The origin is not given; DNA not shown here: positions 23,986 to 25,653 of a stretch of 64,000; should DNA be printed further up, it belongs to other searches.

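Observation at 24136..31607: A Slam-like outer-membrane translocon sits next to a tandem array of four TbpB-like surface-lipoprotein paralogs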

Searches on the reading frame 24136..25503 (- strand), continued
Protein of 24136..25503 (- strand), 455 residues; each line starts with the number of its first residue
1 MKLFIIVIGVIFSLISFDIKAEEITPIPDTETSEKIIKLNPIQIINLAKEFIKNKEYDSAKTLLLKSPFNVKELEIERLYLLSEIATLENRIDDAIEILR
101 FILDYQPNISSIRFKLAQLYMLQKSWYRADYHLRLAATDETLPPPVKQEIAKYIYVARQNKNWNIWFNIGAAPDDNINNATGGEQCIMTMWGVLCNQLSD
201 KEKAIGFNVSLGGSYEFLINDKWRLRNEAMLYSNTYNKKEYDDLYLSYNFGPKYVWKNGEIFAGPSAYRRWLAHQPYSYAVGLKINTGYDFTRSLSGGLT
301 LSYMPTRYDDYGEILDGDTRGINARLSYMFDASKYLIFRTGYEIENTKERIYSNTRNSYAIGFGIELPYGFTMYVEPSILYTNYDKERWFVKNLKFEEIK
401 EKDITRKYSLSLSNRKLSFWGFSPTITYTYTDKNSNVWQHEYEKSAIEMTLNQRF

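Call 70: search_protein_families(library=ncbifam, proteins=[L022:529-1524:+, L022:2051-2965:+, L022:2974-3693:+, L022:5450-6556:+, L022:7129-8370:-, L022:11440-12576:+, L022:13720-14469:+, L022:16572-17555:+, L022:14556-15197:-, L022:9941-11278:+], max_evalue=0.00001)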
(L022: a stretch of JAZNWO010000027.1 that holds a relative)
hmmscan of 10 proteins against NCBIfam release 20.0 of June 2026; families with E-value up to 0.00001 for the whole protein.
L022:529-1524:+ (331 aa): 19 families
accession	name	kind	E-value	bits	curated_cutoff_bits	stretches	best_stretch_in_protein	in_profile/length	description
TIGR00393.1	kpsF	subfamily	7.8e-97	324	203.7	1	46-315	1-267/268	KpsF/GutQ family sugar-phosphate isomerase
NF008581.0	PRK11543.1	equivalog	8e-94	314.2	481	1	6-320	3-315/321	arabinose-5-phosphate isomerase GutQ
NF008141.0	PRK10892.1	equivalog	3.5e-92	309.1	505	1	9-321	13-323/328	arabinose-5-phosphate isomerase KdsD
NF041552.1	TF_PrdR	equivalog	8.9e-12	44.1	795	1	200-323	6-124/577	sigma-54 dependent transcriptional regulator PrdR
NF011447.0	PRK14869.2-3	equivalog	1.5e-11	43.6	522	0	267-324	67-124/540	putative manganese-dependent inorganic diphosphatase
NF008590.0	PRK11557.1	equivalog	2.7e-11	43.4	355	1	45-177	132-262/282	MurR/RpiR family transcriptional regulator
NF053603.1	HhpR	exception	4.5e-11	42.5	520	1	210-321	69-180/282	CBS domain-containing high hydrostatic pressure regulator HhpR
TIGR03127.2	RuMP_HxlB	equivalog_domain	8.2e-11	42.1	160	1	28-183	13-168/178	6-phospho-3-hexuloisomerase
NF040776.2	AlsR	equivalog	1.7e-08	33.7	400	1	13-176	97-258/279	transcriptional repressor AlsR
NF041755.1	RuMP_HxlAB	equivalog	6.3e-08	32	500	1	38-146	239-342/391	bifunctional 3-hexulose-6-phosphate synthase/6-phospho-3-hexuloisomerase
NF053704.1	TransRegCcpNBacil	equivalog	1.4e-07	31.1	260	1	191-317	61-195/208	transcriptional regulator CcpN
TIGR01302.1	IMP_dehydrog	equivalog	1.7e-07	30.5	481.5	1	212-322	90-198/450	IMP dehydrogenase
NF001628.0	PRK00414.1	equivalog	3.6e-07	30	265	1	91-143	110-162/192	D-sedoheptulose 7-phosphate isomerase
NF011442.0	PRK14869.1-4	equivalog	6.7e-07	28.1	400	0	268-322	70-124/543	putative manganese-dependent inorganic diphosphatase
NF012026.0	PRK15482.1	equivalog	1.3e-06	28.2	408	1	20-181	110-269/285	HTH-type transcriptional regulator MurR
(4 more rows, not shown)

L022:2051-2965:+ (304 aa): 2 families
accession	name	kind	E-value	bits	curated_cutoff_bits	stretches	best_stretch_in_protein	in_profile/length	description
TIGR03002.1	outer_YhbN_LptA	equivalog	3e-08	33.6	71.7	0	151-194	62-105/142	lipopolysaccharide transport periplasmic protein LptA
TIGR04409.1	LptC_YrbK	equivalog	1.7e-07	31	38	1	111-241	39-165/180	LPS export ABC transporter periplasmic protein LptC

L022:2974-3693:+ (239 aa): 187 families (the best 25 are shown)
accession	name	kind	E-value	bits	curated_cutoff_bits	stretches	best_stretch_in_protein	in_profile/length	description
TIGR04406.1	LPS_export_lptB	equivalog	9.9e-106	352.4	240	1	3-239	2-239/239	LPS export ABC transporter ATP-binding protein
NF008144.0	PRK10895.1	equivalog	1.7e-85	286.3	381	1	3-239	4-241/241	LPS export ABC transporter ATP-binding protein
TIGR01188.1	drrA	subfamily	1.3e-51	175.7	312.45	1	10-222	1-211/302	daunorubicin resistance ABC transporter, ATP-binding protein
NF008449.1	PRK11300.1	equivalog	1.3e-48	165.5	362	1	14-236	17-255/255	high-affinity branched-chain amino acid ABC transporter ATP-binding protein LivG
TIGR03410.1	urea_trans_UrtE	equivalog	1.8e-46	158.5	285.8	1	4-222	2-219/230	urea ABC transporter ATP-binding subunit UrtE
TIGR03740.1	galliderm_ABC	subfamily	3.7e-45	154.3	309.75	1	3-220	1-209/223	lantibiotic protection ABC transporter ATP-binding subunit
NF040840.2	tungstate_WtpC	equivalog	3.6e-41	141.6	440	1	3-229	2-225/347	tungstate ABC transporter ATP-binding protein WtpC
TIGR00968.1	3a0106s01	subfamily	6.1e-41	140.5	342.75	1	6-228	4-224/237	sulfate ABC transporter ATP-binding protein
NF008626.0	PRK11614.1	equivalog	6.3e-41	140.4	441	1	4-234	7-236/237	high-affinity branched-chain amino acid ABC transporter ATP-binding protein LivF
TIGR03411.1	urea_trans_UrtD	equivalog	1.1e-40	139.9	304.1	1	3-235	3-242/242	urea ABC transporter ATP-binding protein UrtD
TIGR03864.1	PQQ_ABC_ATP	hypoth_equivalog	1.4e-40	139.2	302.25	1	4-229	3-226/236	ABC transporter, ATP-binding subunit, PQQ-dependent alcohol dehydrogenase system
NF010060.0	PRK13537.1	equivalog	5.3e-39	133.9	521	1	6-224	19-235/314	nodulation factor ABC transporter ATP-binding protein NodI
TIGR03522.1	GldA_ABC_ATP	equivalog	1.1e-38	133.4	402.6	1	1-225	1-222/301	gliding motility-associated ABC transporter ATP-binding subunit GldA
NF008039.0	PRK10771.1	equivalog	1.2e-38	132.8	298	1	9-234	8-229/234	thiamine ABC transporter ATP-binding protein ThiQ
NF033858.1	ABC2_perm_RbbA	equivalog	1.9e-38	132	1050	1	4-230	268-492/909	ribosome-associated ATPase/putative transporter RbbA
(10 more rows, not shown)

L022:5450-6556:+ (368 aa): 11 families
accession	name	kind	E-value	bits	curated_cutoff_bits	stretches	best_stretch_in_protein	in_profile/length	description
NF003470.0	PRK05096.1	equivalog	2.9e-162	539.7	397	1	1-366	1-346/347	GMP reductase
TIGR01305.1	GMP_reduct_1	equivalog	6.6e-137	456.1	492.15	1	2-364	1-343/343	GMP reductase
TIGR01302.1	IMP_dehydrog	equivalog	4.9e-55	187.2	481.5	1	103-347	215-448/450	IMP dehydrogenase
NF003966.0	PRK05458.1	equivalog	1.8e-53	182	344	2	9-260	6-248/327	GMP reductase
NF005869.0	PRK07807.1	equivalog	1.5e-52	179.2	549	1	112-349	229-457/479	GuaB1 family IMP dehydrogenase-related protein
NF052358.1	GMPRedGuaB1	equivalog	5.1e-51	174.3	675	1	112-349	229-457/479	GMP reductase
TIGR01306.1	GMP_reduct_2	equivalog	4.2e-46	157.9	465.65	1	9-349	2-307/321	GMP reductase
TIGR01303.1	IMP_DH_rel_1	equivalog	6.2e-45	154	562.75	1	113-351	228-457/475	GuaB1 family IMP dehydrogenase-related protein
NF005311.0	PRK06843.1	equivalog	2e-38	132.4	779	1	78-356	122-387/404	inosine 5-monophosphate dehydrogenase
NF005493.0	PRK07107.1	equivalog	2.4e-31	108.8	585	1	91-355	221-477/502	IMP dehydrogenase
TIGR01304.1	IMP_DH_rel_2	equivalog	2.1e-13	50.3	342.1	1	155-256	188-296/365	GuaB3 family IMP dehydrogenase-related protein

L022:7129-8370:- (413 aa): 10 families
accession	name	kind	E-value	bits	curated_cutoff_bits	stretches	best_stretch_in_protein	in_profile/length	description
NF033936.1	CuZnOut_SO0444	equivalog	1.1e-105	353.7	300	2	12-143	2-133/351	SO_0444 family Cu/Zn efflux transporter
NF040736.1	efflux_SaoE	equivalog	1.6e-60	205.2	325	1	2-333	2-346/352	efflux transporter SaoE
NF047957.1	CopZ_AFE_1862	equivalog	1.6e-14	54.1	85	1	350-408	2-60/62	CopZ family metallochaperone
NF033795.1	chaper_CopZ_Bs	exception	7.4e-11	42.1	91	1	351-408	4-64/66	copper chaperone CopZ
NF033794.2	chaper_CopZ_Eh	exception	1.1e-10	41.4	95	1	350-408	3-64/68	copper chaperone CopZ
NF033556.1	MerTP_fusion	equivalog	1.3e-08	34.7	180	1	313-408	82-184/186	mercuric transport protein MerTP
TIGR00003.1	TIGR00003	subfamily_domain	2e-08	34.3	62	1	350-408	3-64/66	copper ion binding protein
NF041115.1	UxxU_metal_bind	equivalog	3.3e-08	33.6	95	1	348-407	5-67/74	metal-binding (seleno)protein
NF008262.1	PRK11033.1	equivalog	1.6e-06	26.9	1005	1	341-410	35-105/731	zinc/cadmium/mercury/lead-transporting ATPase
NF033781.1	chaper_CopP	exception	5e-06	26.6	112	1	350-408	3-63/65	copper-binding metallochaperone CopP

L022:11440-12576:+ (378 aa): 10 families
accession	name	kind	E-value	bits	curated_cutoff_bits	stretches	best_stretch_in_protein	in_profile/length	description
TIGR01297.1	CDF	superfamily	3.5e-53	180.7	82.35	1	21-284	4-269/285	cation diffusion facilitator family transporter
NF033616.1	CDF_MamB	equivalog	3.5e-35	121.9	350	1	24-284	11-270/284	magnetosome biogenesis CDF transporter MamB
NF033615.1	CDF_MamM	equivalog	9.7e-35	120.2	350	1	20-286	10-277/290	magnetosome biogenesis CDF transporter MamM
NF050169.1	CatEfflxFieF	equivalog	4.1e-28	98.4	420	1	20-282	6-267/282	cation efflux pump FieF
NF007064.0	PRK09509.1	equivalog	4.8e-23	81.6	447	1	18-284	9-274/300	CDF family cation-efflux transporter FieF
NF052621.1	MngEfTpMntE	equivalog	8.4e-20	71.4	500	1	20-281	4-266/293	manganese efflux transporter MntE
NF052602.1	Zn_efflux_Cdf31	equivalog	9.3e-20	71.2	460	1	18-259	6-253/299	CDF family zinc efflux transporter Cdf31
NF040994.1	MamV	equivalog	9e-18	64.4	500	1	22-283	14-273/319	CDF transporter MamV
NF002923.0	PRK03557.1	equivalog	1.2e-13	51.1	408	1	26-307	26-301/313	CDF family zinc transporter ZitB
NF033827.1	CDF_efflux_DmeF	equivalog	4.2e-08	32.9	250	0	13-139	10-135/309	CDF family Co(II)/Ni(II) efflux transporter DmeF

L022:13720-14469:+ (249 aa): 7 families
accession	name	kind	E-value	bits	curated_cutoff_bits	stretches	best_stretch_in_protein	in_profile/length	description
NF045699.1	AHLLactAiiA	equivalog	2.3e-18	66.3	375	1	41-225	36-227/251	quorum-quenching N-acyl homoserine lactonase AiiA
NF047925.1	pyridox_lacton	equivalog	1.1e-11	45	325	1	42-129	38-123/268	4-pyridoxolactonase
NF047919.1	lactonase_YtnP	equivalog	6.8e-10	38.6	425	1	40-195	48-215/274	YtnP family quorum-quenching lactonase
NF047979.1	lactonase_AidB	equivalog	2.2e-09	37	360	1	71-217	70-236/271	AidB family quorum-quenching N-acyl homoserine lactonase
NF012229.1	bla_class_B_core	domain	2.1e-08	34.5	100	1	74-176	34-138/139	metallo-beta-lactamase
NF045700.1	AHLLactAttM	equivalog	2.5e-08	33.8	390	1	83-127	82-126/257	AttM family quorum-quenching N-acyl homoserine lactonase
NF033105.1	bla_subclass_B3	equivalog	5.7e-08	32.4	240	1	76-170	43-149/257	subclass B3 metallo-beta-lactamase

L022:16572-17555:+ (327 aa): 2 families
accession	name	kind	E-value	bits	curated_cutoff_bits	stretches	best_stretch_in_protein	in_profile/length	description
NF040736.1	efflux_SaoE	equivalog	3e-29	102.4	325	1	44-326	23-297/352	efflux transporter SaoE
NF033936.1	CuZnOut_SO0444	equivalog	5.4e-28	98.1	300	1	46-326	16-312/351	SO_0444 family Cu/Zn efflux transporter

L022:14556-15197:- (213 aa): 0 families

L022:9941-11278:+ (445 aa): 3 families
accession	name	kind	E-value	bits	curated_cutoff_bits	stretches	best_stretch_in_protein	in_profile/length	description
TIGR02552.1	LcrH_SycD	equivalog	5.1e-07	29.5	104.8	1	35-137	23-126/136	SycD/LcrH family type III secretion system chaperone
NF040959.1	MamA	equivalog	8.2e-07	28.7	200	1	41-131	48-136/204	magnetosome protein MamA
TIGR02917.1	PEP_TPR_lipo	equivalog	7.1e-06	24.2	312.2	1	33-130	570-665/899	XrtA/PEP-CTERM system TPR-repeat protein PrsT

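Call 75: find_homologous_proteins(query=L022:529-1524:+, max_evalue=1e-30)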
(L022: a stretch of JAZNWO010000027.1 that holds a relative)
Query L022:529-1524:+ (331 aa): 8000 proteins with E <= 1e-30 among 8000 candidates; the best 120 are listed.
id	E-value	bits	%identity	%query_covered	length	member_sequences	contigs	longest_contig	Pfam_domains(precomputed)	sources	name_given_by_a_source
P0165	9.2e-211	717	100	100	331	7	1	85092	PF01380.28,PF00571.34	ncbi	-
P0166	8.0e-193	658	91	100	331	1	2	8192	PF01380.28,PF00571.34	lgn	-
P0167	2.8e-191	653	89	100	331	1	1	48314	PF01380.28,PF00571.34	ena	-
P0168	7.9e-190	648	89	100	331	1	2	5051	PF01380.28,PF00571.34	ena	-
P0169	1.9e-189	647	89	100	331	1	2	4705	PF01380.28,PF00571.34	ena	-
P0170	2.2e-189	646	88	100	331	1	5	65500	PF01380.28,PF00571.34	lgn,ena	-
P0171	3.7e-189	646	89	100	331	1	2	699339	PF01380.28,PF00571.34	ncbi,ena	-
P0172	6.0e-189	645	88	100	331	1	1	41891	PF01380.28,PF00571.34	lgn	-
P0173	6.4e-189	645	88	100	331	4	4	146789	PF01380.28,PF00571.34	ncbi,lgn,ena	-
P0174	6.6e-189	645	90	100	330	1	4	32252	PF01380.28,PF00571.34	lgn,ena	-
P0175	8.0e-189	644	88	100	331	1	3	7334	PF01380.28,PF00571.34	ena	-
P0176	1.1e-188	644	89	100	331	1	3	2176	PF01380.28,PF00571.34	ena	-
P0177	2.4e-188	643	88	100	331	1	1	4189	PF01380.28,PF00571.34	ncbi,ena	-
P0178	2.7e-188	643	88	100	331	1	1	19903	PF01380.28,PF00571.34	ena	-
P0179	3.5e-188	642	88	100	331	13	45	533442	PF01380.28,PF00571.34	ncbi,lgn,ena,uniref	ncbi:KpsF/GutQ family sugar-phosphate isomerase [Candidatus Avelusimicrobium facis]|uniref:KpsF/GutQ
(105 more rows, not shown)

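Call 80: search_protein_families(library=pfam, proteins=[L016:6479-8710:+, L019:6389-8620:+, L027:4962-7010:+, L012:6813-9797:+, L013:12569-14737:-, L011:2545-4533:+, L010:8337-9563:+, L010:6271-8184:-, L008:4466-5407:+, L007:11677-12456:+], max_evalue=0.0001)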
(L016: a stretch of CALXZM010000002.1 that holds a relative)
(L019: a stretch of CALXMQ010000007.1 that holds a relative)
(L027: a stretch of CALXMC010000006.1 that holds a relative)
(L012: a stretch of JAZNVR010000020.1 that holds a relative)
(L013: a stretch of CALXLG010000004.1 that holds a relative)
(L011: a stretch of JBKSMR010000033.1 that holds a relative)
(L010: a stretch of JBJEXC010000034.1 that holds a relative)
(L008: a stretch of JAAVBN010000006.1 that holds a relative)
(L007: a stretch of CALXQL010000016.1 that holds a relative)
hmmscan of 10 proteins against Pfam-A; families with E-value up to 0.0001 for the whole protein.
L016:6479-8710:+ (743 aa): 2 families
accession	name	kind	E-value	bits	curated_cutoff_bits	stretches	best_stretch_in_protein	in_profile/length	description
PF00521.26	DNA_topoisoIV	-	1.5e-141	472.6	31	1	33-468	1-428/432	DNA gyrase/topoisomerase IV, subunit A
PF03989.18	DNA_gyraseA_C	-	3.1e-06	27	27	0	655-685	5-36/48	DNA gyrase C-terminal domain, beta-propeller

L019:6389-8620:+ (743 aa): 2 families
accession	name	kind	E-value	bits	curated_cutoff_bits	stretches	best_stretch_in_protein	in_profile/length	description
PF00521.26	DNA_topoisoIV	-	8.3e-141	470.2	31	1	33-468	1-428/432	DNA gyrase/topoisomerase IV, subunit A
PF03989.18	DNA_gyraseA_C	-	3e-07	30.2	27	0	655-685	5-36/48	DNA gyrase C-terminal domain, beta-propeller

L027:4962-7010:+ (682 aa): 2 families
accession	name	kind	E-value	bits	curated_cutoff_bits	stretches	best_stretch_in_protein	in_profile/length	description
PF13597.11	NRDD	-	4.5e-171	570.7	26.2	1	136-667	1-529/562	Anaerobic ribonucleoside-triphosphate reductase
PF03477.21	ATP-cone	-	5.5e-20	72.1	25.8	1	22-111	2-88/88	ATP cone domain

L012:6813-9797:+ (994 aa): 0 families

L013:12569-14737:- (722 aa): 5 families
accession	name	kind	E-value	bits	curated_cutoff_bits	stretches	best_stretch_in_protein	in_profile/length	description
PF01138.27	RNase_PH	-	4.1e-58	195.9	25.5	2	29-157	5-130/130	3' exoribonuclease family, domain 1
PF03725.20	RNase_PH_C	-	2.6e-23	82.2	20.8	2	160-223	1-66/67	3' exoribonuclease family, domain 2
PF00013.35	KH_1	-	2.8e-11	43.5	21.5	1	575-632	2-65/66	KH domain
PF03726.19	PNPase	-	4.6e-11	43.5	24.6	1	262-339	9-81/81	Polyribonucleotide nucleotidyltransferase, RNA binding domain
PF00575.29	S1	-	2.4e-10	41.1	22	1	637-705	1-69/74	S1 RNA binding domain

L011:2545-4533:+ (662 aa): 4 families
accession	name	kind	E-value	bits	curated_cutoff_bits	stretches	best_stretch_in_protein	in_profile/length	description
PF09334.17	tRNA-synt_1g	-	5.1e-132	440.8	20.1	1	5-393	1-390/391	tRNA synthetases class I (M)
PF19303.5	Anticodon_3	-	2.5e-33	115.5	23.5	1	408-551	7-151/152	Anticodon binding domain of methionyl tRNA ligase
PF01588.26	tRNA_bind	-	2.7e-17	63.1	27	1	559-659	2-95/96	Putative tRNA binding domain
PF00133.28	tRNA-synt_1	-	1.2e-13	51.1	22.7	1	3-242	23-243/414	tRNA synthetases class I (I, L, M and V)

L010:8337-9563:+ (408 aa): 0 families

L010:6271-8184:- (637 aa): 2 families
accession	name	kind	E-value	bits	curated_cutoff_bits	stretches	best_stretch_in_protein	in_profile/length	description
PF00012.26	HSP70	-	1.2e-272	906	20.6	1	4-601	1-599/599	Hsp70 protein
PF06723.19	MreB_Mbl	-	2.2e-16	60.1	27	1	121-371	80-316/327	MreB/Mbl protein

L008:4466-5407:+ (313 aa): 1 family
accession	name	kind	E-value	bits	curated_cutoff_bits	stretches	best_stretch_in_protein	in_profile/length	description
PF04991.19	LicD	-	4.4e-34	119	22.6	1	72-270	1-227/227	LicD family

L007:11677-12456:+ (259 aa): 0 families

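Call 92: search_solved_structures(query=window:24136-25503:-, max_evalue=0.01, show_alignments=1)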
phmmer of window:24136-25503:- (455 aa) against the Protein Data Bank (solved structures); distinct sequences matched with E-value up to 0.01: 0.
